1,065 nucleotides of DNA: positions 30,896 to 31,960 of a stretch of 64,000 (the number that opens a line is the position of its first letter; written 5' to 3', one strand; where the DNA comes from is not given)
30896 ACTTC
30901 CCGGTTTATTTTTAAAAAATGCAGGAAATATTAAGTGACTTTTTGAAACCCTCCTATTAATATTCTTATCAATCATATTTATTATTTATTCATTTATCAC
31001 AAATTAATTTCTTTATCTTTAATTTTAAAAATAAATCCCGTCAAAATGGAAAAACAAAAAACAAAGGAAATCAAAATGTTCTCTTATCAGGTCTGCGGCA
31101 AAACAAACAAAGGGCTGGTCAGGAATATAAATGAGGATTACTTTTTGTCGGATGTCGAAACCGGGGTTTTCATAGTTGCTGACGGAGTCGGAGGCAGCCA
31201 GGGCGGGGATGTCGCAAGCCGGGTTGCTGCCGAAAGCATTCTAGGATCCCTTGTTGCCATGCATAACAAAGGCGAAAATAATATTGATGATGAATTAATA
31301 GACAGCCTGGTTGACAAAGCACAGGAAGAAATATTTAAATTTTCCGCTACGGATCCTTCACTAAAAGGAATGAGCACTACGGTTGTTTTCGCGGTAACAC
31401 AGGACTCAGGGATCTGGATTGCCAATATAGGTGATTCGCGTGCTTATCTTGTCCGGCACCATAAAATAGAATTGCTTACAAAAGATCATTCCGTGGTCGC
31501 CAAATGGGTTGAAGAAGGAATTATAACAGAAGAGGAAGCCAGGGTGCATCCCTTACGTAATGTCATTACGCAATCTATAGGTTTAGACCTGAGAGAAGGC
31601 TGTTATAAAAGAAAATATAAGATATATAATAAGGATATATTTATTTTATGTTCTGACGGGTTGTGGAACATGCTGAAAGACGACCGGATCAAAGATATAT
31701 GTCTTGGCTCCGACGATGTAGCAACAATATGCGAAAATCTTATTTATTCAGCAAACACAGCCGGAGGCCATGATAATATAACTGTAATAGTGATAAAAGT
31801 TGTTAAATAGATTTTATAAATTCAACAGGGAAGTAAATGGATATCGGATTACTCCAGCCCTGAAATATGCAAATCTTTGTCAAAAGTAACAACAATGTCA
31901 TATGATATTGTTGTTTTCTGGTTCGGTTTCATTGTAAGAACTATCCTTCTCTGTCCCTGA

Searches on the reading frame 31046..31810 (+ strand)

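Call 85: search_protein_families(library=pfam, proteins=[window:31046-31810:+], max_evalue=0.01)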
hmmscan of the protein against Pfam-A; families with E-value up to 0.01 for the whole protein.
window:31046-31810:+ (254 aa): 3 families
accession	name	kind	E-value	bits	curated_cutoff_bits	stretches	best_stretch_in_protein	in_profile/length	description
PF13672.11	PP2C_2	-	3.4e-16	59.8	24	1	28-213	11-181/209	Protein phosphatase 2C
PF00481.26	PP2C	-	1.8e-14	54.5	20.3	1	34-150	29-142/255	Protein phosphatase 2C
PF07228.17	SpoIIE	-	5.9e-05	23.5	25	0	53-252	14-191/192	Stage II sporulation protein E (SpoIIE)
